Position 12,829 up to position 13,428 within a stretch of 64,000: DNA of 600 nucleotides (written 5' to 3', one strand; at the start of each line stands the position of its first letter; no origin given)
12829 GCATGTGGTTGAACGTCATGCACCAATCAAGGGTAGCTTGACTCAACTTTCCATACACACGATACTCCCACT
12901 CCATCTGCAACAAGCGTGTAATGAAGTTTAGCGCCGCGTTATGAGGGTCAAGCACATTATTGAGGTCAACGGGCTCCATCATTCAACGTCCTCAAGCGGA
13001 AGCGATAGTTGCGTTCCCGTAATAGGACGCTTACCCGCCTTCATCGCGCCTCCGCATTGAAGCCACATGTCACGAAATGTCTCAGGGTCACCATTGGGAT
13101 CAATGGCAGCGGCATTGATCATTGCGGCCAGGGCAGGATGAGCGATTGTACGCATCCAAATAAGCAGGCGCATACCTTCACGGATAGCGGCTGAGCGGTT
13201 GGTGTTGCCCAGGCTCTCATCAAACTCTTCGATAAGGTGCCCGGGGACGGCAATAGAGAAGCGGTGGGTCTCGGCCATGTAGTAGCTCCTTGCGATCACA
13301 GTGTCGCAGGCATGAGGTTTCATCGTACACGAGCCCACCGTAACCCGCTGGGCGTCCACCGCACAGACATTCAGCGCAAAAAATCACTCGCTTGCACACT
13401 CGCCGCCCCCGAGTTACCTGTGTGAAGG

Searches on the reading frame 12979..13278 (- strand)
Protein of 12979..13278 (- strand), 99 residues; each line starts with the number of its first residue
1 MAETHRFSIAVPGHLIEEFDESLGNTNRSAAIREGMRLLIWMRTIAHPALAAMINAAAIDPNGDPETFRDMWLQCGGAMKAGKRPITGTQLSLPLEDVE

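Call 10: search_protein_families(library=pfam, proteins=[window:12979-13278:-], max_evalue=0.01)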
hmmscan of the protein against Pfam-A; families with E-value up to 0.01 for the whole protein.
window:12979-13278:- (99 aa): 0 families

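Call 11: search_protein_families(library=phrogs, proteins=[window:12979-13278:-], max_evalue=0.01)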
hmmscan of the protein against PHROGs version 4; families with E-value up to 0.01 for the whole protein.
window:12979-13278:- (99 aa): 0 families

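Call 45: search_protein_families(library=pfam, alignment_id=A1, max_evalue=0.01)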
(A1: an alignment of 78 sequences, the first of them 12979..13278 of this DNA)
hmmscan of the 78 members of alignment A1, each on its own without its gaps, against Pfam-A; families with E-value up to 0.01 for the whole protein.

A. member 1, window:12979-13278:- (99 aa): 0 families

B. families by the number of members that match (of 78 scanned): 26 families (the first 25 are shown)
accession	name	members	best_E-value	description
PF12802.13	MarR_2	2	2.2e-06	MarR family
PF01981.21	PTH2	1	1.5e-33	Peptidyl-tRNA hydrolase PTH2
PF01145.31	Band_7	1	1.5e-28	SPFH domain / Band 7 family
PF18836.7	B_solenoid_ydck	1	1.1e-12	YdcK Beta solenoid repeat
PF02511.20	Thy1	1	2.1e-11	Thymidylate synthase complementing protein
PF13392.12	HNH_3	1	7.2e-09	HNH endonuclease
PF13671.12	AAA_33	1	1.6e-08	AAA domain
PF11753.13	DUF3310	1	8.3e-08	Protein of unknwon function (DUF3310)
PF23733.2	GRXCR1-2_C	1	5e-06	GRXCR1/2, C-terminal domain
PF00684.25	DnaJ_CXXCXGXG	1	2.3e-05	DnaJ central domain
PF13384.12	HTH_23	1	2.6e-05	Homeodomain-like domain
PF25436.1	BSD2_CRD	1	0.00014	BSD2 cysteine rich domain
PF11417.13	Inhibitor_G39P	1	0.00056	Loader and inhibitor of phage G40P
PF01047.28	MarR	1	0.00067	MarR family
PF13238.12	AAA_18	1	0.0016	AAA domain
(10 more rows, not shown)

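Call 52: search_protein_families(library=pfam, proteins=[window:12979-13278:-], max_evalue=1)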
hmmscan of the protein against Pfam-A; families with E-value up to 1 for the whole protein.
window:12979-13278:- (99 aa): 0 families
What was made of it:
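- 12979..13278 (-): RHH-like gene (99 aa), candidate binder by position only. No Pfam or PHROG hit (calls 10, 11, 52).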

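Call 54: search_solved_structures(query=window:12979-13278:-, max_evalue=10, show_alignments=2)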
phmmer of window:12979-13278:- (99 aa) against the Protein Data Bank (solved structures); distinct sequences matched with E-value up to 10: 1.
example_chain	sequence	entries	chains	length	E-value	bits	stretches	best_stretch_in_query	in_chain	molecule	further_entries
2bj1_A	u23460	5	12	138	0.0053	20.2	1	3-40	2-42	NICKEL RESPONSIVE REGULATOR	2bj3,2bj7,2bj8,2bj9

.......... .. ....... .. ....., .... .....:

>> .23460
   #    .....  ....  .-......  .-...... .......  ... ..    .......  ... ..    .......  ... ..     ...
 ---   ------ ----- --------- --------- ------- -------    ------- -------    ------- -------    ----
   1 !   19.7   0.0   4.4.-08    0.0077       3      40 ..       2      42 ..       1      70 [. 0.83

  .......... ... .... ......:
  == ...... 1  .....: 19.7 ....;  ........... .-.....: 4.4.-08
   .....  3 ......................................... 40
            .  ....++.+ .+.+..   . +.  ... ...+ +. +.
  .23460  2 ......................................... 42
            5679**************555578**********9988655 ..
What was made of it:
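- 12979..13278 (-): The N-terminal 40 aa match the NikR RHH domain 2bj1_A, E=0.005 (call 54).
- On RHH (Arc/CopG/NikR-type) repressor with its operator: The NikR RHH domain matches at E=0.005 over 40 aa (call 54).
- The gene is RHH-like (call 54).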

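Call 56: find_homologous_proteins(query=window:12979-13278:-, max_evalue=0.001)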
Query window:12979-13278:- (99 aa): 2 proteins with E <= 0.001 among 3 candidates.
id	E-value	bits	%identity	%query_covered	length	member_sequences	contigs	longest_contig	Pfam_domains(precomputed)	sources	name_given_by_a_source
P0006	8.7e-60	217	100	100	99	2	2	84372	-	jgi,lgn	-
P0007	1.0e-32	130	63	96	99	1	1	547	-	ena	-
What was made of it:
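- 12979..13278 (-): The only homologue is P0007, 63% identical (call 56).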

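Call 57: find_encoding_contigs(protein=P0006, flank=10000, max_places=6)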
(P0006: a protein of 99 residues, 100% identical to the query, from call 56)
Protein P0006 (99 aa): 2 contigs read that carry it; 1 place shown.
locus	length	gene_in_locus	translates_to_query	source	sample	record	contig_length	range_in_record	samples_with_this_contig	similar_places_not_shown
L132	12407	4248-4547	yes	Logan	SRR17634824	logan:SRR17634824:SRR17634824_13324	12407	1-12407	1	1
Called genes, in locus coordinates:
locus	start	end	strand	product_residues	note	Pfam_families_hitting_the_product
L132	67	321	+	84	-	-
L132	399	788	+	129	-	-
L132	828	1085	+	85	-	-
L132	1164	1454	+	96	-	-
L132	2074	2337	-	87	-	-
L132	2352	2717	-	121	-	-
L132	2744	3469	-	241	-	-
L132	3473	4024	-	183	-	-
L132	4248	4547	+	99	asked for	-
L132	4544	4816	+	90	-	-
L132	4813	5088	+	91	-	-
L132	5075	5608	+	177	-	-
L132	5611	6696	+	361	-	-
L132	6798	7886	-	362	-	-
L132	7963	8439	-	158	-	-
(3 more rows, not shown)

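Call 73: find_encoding_contigs(protein=P0007, flank=10000, max_places=3)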
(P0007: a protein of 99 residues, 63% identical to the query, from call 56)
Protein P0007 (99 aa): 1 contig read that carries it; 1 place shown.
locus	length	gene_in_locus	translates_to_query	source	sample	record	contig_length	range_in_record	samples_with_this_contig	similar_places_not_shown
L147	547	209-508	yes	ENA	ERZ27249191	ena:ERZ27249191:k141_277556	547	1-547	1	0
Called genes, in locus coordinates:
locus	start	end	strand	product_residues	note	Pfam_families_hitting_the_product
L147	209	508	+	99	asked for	-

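Call 78: predict_structure(alignment_id=A5)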
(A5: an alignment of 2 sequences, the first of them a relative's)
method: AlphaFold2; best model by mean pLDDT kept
length: 99 residues; sequences in the alignment: 2
mean_pLDDT: 52.7   pTM: 0.33
mean pLDDT of the five models: 52.7, 50.8, 47.2, 47.2, 43.7
residues with pLDDT >= 90: 0; 70-90: 1; 50-70: 64; < 50: 34
segments of 3 or more residues with pLDDT < 50: 1-10, 76-99
pLDDT, mean of each block of 10 residues (from residue 1): 38 62 66 64 57 61 60 46 36 36
secondary structure, 60 per line:
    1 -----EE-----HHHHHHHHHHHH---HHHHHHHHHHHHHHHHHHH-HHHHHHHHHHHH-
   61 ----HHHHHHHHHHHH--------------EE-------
elements in order: H13-24 H28-46 H48-59 H65-76
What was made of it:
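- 12979..13278 (-): The AF2 model shows strand-helix-helix but at pLDDT 53 (call 78).
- On RHH (Arc/CopG/NikR-type) repressor with its operator: The AF2 secondary structure fits, but pLDDT is 53 (call 78).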
